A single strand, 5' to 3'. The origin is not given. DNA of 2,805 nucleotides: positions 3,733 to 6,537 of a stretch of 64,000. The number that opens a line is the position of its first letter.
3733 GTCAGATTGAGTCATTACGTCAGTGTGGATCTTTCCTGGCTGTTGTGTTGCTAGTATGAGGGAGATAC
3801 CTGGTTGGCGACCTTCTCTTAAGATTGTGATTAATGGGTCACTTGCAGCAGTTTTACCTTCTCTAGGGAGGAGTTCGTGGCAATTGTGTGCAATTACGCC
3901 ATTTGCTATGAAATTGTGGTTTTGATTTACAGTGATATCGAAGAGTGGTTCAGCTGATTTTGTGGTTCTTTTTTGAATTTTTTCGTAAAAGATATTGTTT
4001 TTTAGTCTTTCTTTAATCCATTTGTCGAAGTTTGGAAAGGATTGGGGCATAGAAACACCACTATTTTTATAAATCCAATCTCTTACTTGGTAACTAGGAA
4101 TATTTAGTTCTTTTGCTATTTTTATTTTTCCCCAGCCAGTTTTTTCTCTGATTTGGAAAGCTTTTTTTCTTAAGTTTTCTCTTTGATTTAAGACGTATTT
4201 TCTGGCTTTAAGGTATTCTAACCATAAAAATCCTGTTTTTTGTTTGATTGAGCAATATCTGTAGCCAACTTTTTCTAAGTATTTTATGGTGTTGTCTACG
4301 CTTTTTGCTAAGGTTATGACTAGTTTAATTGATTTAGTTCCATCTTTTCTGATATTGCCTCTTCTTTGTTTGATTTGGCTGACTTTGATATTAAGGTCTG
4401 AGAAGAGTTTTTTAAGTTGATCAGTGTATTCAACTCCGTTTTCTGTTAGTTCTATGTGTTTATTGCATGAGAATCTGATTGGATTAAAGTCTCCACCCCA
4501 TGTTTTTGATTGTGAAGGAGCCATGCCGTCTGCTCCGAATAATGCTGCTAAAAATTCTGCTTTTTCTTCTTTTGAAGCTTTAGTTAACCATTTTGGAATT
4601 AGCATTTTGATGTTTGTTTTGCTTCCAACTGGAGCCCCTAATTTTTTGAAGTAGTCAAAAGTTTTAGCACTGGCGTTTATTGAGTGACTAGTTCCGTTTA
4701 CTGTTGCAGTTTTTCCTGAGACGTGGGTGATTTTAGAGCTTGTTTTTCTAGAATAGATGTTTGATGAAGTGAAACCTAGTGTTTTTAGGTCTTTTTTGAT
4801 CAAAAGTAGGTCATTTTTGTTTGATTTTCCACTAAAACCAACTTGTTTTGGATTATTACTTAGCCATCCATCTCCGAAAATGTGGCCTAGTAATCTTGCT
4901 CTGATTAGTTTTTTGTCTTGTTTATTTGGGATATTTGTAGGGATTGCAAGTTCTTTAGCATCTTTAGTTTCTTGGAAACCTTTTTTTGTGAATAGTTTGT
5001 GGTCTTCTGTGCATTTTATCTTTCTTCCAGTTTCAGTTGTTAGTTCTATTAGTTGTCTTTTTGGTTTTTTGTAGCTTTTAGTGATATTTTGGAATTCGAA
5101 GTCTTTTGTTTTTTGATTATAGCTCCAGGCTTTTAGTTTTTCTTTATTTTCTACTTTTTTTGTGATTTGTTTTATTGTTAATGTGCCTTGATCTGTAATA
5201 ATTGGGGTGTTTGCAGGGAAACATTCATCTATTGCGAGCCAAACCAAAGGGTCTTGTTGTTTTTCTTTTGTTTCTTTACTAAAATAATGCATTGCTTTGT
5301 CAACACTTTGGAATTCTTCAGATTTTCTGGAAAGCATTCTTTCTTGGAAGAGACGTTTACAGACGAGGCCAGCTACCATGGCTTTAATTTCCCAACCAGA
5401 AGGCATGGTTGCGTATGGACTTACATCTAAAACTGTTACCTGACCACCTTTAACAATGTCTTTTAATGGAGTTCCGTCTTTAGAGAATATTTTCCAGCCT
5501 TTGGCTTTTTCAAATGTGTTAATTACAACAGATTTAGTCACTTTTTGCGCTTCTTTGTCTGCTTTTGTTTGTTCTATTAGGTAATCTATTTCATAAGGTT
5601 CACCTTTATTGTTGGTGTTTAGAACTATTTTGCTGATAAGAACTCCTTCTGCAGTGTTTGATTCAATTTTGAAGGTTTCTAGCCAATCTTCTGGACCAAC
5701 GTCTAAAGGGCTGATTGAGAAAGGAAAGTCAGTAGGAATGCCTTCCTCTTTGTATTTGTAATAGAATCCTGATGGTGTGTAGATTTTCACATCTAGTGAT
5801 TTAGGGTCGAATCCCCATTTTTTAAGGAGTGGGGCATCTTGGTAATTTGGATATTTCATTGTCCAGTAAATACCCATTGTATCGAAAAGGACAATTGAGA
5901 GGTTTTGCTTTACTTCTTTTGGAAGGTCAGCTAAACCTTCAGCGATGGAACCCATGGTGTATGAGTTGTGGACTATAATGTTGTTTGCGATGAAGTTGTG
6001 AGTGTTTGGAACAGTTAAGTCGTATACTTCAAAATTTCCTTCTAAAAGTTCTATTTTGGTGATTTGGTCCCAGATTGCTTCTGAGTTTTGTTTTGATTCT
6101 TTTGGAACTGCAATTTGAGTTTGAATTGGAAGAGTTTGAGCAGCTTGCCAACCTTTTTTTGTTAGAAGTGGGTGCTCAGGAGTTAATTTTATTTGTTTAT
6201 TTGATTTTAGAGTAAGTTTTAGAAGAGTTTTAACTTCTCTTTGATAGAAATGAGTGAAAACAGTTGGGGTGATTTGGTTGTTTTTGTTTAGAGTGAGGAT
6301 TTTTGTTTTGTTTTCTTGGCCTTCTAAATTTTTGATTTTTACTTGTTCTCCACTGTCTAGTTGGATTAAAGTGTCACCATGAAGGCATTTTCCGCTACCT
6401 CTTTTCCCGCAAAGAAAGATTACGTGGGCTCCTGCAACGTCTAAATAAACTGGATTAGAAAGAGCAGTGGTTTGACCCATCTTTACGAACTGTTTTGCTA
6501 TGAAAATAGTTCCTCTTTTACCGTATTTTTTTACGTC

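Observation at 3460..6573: HerA/FtsK-like ATPase carrying two inteins, one inside the P-loop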

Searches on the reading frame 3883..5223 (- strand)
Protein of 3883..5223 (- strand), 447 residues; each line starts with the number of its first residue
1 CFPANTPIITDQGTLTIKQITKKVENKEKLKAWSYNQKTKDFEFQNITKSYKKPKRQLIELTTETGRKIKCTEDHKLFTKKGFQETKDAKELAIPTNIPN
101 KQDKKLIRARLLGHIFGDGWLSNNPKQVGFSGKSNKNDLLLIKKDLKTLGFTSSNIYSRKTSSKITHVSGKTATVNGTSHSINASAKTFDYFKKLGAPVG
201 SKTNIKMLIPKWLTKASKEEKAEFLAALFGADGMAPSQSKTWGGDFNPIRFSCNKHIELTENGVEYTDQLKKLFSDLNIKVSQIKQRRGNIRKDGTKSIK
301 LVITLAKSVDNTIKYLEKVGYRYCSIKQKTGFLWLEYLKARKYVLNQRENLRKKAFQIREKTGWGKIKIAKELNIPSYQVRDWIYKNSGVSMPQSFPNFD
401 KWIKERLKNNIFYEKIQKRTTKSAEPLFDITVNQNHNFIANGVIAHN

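Call 4: search_protein_families(library=pfam, proteins=[window:3883-5223:-], max_evalue=0.1)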
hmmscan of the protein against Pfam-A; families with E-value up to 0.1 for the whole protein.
seq(447 aa): 6 families
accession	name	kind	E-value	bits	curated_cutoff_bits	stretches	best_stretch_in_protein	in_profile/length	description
PF14890.11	Intein_splicing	-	5.8e-22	78.6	35.8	1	10-447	4-155/155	Intein splicing domain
PF14528.11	LAGLIDADG_3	-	9.2e-05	23.1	22.5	1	219-307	1-72/82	LAGLIDADG-like domain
PF01079.26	Hint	-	0.005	16.9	29.7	1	1-90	13-99/213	Hint module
PF10668.15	Phage_terminase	-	0.015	15.4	22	1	347-383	4-42/67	Phage terminase small subunit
PF16591.11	HBM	-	0.019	14.9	29.8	1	255-348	68-161/254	Helical bimodular sensor domain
PF13384.12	HTH_23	-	0.099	12.9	24.6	0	354-386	9-40/50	Homeodomain-like domain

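Call 38: search_solved_structures(query=window:3883-5223:-, max_evalue=0.01, show_alignments=1)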
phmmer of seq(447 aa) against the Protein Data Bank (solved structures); distinct sequences matched with E-value up to 0.01: 16.
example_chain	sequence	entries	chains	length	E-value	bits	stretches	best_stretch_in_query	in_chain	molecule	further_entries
4o1r_A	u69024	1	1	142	4.6e-11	45.4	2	21-97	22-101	Replicative DNA helicase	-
1mi8_A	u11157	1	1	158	5.6e-09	38.5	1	22-96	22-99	DnaB intein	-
6frh_A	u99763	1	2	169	8.3e-08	34.7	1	25-95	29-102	Replicative DNA helicase,Replicative DNA helicase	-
6frg_A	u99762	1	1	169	8.4e-08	34.6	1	25-95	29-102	Replicative DNA helicase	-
8ubs_A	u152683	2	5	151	9.1e-08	34.5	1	8-84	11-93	NrdJ-1 | Nrdj-1 intein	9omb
7cfv_A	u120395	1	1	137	1.5e-06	30.5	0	8-85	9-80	Spl DnaX mini-intein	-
6fre_A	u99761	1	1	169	2.1e-06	30.1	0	25-96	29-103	Replicative DNA helicase,Replicative DNA helicase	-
7qss_A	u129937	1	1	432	3.1e-05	26.2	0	47-87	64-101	V-type ATP synthase alpha chain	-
7qsu_A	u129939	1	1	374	0.00018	23.7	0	47-88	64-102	V-ATPase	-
7qst_A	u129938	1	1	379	0.0014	20.7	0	46-85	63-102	V-type ATP synthase subunit A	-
6rpq_A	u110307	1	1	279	0.0021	20.1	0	424-447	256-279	Ubiquitin-like protein SMT3,1108aa long hypothetical cell division control protein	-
6qaz_A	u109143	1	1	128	0.0032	19.5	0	44-83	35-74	cyanophage-like gp41-1 intein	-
6y75_B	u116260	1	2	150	0.0042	19.2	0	410-446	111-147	NAD(P)(+)--arginine ADP-ribosyltransferase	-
6y75_A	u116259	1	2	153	0.0044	19.1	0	410-446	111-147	NAD(P)(+)--arginine ADP-ribosyltransferase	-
6tmm_BBB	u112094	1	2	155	0.0046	19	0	410-446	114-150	NAD(P)(+)--arginine ADP-ribosyltransferase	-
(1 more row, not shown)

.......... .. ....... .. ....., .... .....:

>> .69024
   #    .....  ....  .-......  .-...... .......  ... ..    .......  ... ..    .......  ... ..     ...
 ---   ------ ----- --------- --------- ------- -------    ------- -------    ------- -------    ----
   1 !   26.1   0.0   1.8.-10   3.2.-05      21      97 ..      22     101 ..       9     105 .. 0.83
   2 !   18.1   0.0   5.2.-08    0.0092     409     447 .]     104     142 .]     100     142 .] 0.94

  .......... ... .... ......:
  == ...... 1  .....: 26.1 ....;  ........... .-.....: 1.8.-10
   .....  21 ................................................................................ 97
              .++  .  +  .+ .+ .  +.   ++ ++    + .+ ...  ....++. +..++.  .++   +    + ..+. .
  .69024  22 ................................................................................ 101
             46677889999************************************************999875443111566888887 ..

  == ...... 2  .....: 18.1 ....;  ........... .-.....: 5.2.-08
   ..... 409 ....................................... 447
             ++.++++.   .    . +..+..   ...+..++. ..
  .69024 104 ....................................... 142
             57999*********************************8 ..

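Call 76: predict_structure(alignment_id=A2)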
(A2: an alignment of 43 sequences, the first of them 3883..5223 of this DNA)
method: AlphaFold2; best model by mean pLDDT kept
length: 447 residues; sequences in the alignment: 43
mean_pLDDT: 94.1   pTM: 0.91
mean pLDDT of the five models: 94.1, 93.9, 93.7, 93.1, 92.6
residues with pLDDT >= 90: 383; 70-90: 61; 50-70: 3; < 50: 0
segments of 3 or more residues with pLDDT < 50: none
pLDDT, mean of each block of 10 residues (from residue 1): 94 94 96 93 94 96 97 96 96 93 95 96 95 88 96 93 85 88 96 97 94 98 98 90 82 94 97 98 94 86 96 97 95 97 95 96 97 95 93 90 94 97 96 91 93
secondary structure, 60 per line:
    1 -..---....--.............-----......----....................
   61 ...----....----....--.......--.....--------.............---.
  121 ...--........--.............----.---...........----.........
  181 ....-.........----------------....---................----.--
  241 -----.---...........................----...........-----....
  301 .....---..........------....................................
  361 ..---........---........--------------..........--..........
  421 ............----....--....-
elements in order: E7-10 E13-16 H17-25 E31-36 E41-63 E68-71 E76-79 E82-85 E91-95 H104-116 E120-123 E126-133 H136-148 E157-167 E172-184 H186-194 H211-214 H218-232 E250-256 H257-276 E281-291 E297-305 H309-318 H325-362 H366-373 H377-384 H399-406 E411-432 E437-440 E443-446

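Call 78: fold_search(model_id=the predicted structure, library=pdb)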
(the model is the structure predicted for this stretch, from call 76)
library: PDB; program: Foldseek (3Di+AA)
matches with E <= 10: 827; with E <= 0.001: 37
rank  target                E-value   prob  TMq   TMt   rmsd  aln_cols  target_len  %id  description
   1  7qss                  3.5e-16  1.00  0.33  0.35  17.6       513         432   18  Crystal structure of homing endonuclease-associated TliVMA intein (C1A) (released 2022-03-30)
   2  7qsu                  3.9e-16  1.00  0.32  0.38  16.8       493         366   17  Crystal structure of homing endonuclease-associated TliVMA intein (C1A, d333-339) (released 2022-03-30)
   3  7qst                  5.1e-13  1.00  0.32  0.39  14.9       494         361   16  Crystal structure of homing endonuclease-associated PhoVMA intein (C1A) (released 2022-03-30)
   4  1lws_A                4.4e-10  1.00  0.32  0.33  15.8       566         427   12  Crystal structure of the intein homing endonuclease PI-SceI bound to its recognition sequence (released 2002-09-27)
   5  1lwt_A                5.3e-09  1.00  0.31  0.31  15.6       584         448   11  Crystal structure of the intein homing endonuclease PI-SceI bound to its substrate DNA (Ca2+ free) (released 2002-09-27)
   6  1um2_A                2.9e-08  1.00  0.30  0.32  15.6       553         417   12  Crystal Structure of the Vma1-Derived Endonuclease with the Ligated Extein Segment (released 2004-09-22)
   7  8dy9_I                7.7e-06  1.00  0.34  0.47  14.4       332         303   14  Streptomyces venezuelae RNAP unconstrained open promoter complex with WhiA and WhiB transcription factors (released 2023-03-01)
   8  7cfv_MODEL_1_A        2.6e-05  1.00  0.19  0.57   2.7       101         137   24  Solution NMR structure of DnaX mini intein from Spirulina platensis (released 2020-12-23)
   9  8ubs_A                3.1e-05  1.00  0.19  0.55   2.1       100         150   28  Crystal structure of NrdJ-1 split intein fusion (released 2024-10-09)
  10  6frg                  3.1e-05  1.00  0.20  0.54   2.6       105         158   22  Crystal structure of G-1F mutant of Ssp DnaB Mini-Intein variant M86 (released 2019-01-30)
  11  4kl5_A                5.5e-05  1.00  0.20  0.60   3.4       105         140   23  Crystal structure of NpuDnaE intein (released 2013-09-04)
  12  6frh_A                8.0e-05  1.00  0.20  0.54   1.7       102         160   20  Crystal structure of Ssp DnaB Mini-Intein variant M86 (released 2019-01-30)
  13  4kl5_B                8.9e-05  1.00  0.20  0.58   3.5       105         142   23  Crystal structure of NpuDnaE intein (released 2013-09-04)
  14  2imz_B                1.2e-04  1.00  0.19  0.58   2.0       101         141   18  Crystal structure of Mtu recA intein splicing domain (released 2007-05-01)
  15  4gig                  1.2e-04  1.00  0.20  0.52   4.1       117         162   20  crystal structure of T69A mutant of trapped Dnae intein precursor (released 2013-03-06)
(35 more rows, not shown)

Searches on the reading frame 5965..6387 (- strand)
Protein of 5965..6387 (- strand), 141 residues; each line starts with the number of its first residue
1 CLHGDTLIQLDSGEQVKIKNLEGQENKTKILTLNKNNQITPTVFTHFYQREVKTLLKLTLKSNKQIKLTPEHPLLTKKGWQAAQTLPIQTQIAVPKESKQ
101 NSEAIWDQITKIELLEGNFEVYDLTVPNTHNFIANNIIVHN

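Call 4: search_protein_families(library=pfam, proteins=[window:5965-6387:-], max_evalue=0.1)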
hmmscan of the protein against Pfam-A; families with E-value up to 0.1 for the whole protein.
seq(141 aa): 5 families
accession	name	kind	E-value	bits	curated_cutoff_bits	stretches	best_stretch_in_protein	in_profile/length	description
PF14890.11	Intein_splicing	-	1.1e-22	80.9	35.8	1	10-141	4-155/155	Intein splicing domain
PF14623.11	Vint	-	2e-06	28.1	27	1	1-85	2-75/166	Hint-domain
PF01079.26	Hint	-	0.00068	19.7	29.7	1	1-90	13-102/213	Hint module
PF07591.16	PT-HINT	-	0.0069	17.1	27.7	1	40-135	31-123/137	Pretoxin HINT domain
PF05608.18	RTE1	-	0.097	13.2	29.4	0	91-137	79-125/149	RTE1-like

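Call 39: search_solved_structures(query=window:5965-6387:-, max_evalue=0.01, show_alignments=1)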
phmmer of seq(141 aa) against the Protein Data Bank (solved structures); distinct sequences matched with E-value up to 0.01: 27.
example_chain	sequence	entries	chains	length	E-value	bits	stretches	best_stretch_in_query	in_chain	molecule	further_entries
4o1r_A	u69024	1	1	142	7.7e-23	84.5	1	2-141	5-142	Replicative DNA helicase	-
1mi8_A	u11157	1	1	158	6e-15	59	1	2-140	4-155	DnaB intein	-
6frg_A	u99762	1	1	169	2.4e-14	57.1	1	2-140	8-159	Replicative DNA helicase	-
6frh_A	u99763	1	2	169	2.4e-14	57.1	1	2-140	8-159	Replicative DNA helicase,Replicative DNA helicase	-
6rpq_A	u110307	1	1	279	2.5e-14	57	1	53-141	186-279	Ubiquitin-like protein SMT3,1108aa long hypothetical cell division control protein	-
6fre_A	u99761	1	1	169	6e-13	52.5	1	2-140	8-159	Replicative DNA helicase,Replicative DNA helicase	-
4e2u_A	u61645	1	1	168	1.4e-12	51.3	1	36-141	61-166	Pho radA intein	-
2lqm_A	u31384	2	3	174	1.2e-11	48.3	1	36-141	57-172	Pho radA intein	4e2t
4o1s_A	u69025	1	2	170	1.2e-08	38.7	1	48-136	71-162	V-type ATP synthase alpha chain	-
7cfv_A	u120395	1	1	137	1.3e-08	38.5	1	3-141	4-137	Spl DnaX mini-intein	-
2jmz_A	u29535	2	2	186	1.7e-07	34.9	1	52-135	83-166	Hypothetical protein MJ0781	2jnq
6rpp_A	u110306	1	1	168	7.4e-07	32.8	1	53-140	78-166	Cell division control protein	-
3ifj_A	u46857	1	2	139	8.8e-06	29.3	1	35-141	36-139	Endonuclease PI-MtuI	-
2in9_A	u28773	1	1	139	3.2e-05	27.5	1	35-141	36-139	Endonuclease PI-MtuI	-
3igd_A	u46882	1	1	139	4.2e-05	27.2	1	44-141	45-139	Endonuclease PI-MtuI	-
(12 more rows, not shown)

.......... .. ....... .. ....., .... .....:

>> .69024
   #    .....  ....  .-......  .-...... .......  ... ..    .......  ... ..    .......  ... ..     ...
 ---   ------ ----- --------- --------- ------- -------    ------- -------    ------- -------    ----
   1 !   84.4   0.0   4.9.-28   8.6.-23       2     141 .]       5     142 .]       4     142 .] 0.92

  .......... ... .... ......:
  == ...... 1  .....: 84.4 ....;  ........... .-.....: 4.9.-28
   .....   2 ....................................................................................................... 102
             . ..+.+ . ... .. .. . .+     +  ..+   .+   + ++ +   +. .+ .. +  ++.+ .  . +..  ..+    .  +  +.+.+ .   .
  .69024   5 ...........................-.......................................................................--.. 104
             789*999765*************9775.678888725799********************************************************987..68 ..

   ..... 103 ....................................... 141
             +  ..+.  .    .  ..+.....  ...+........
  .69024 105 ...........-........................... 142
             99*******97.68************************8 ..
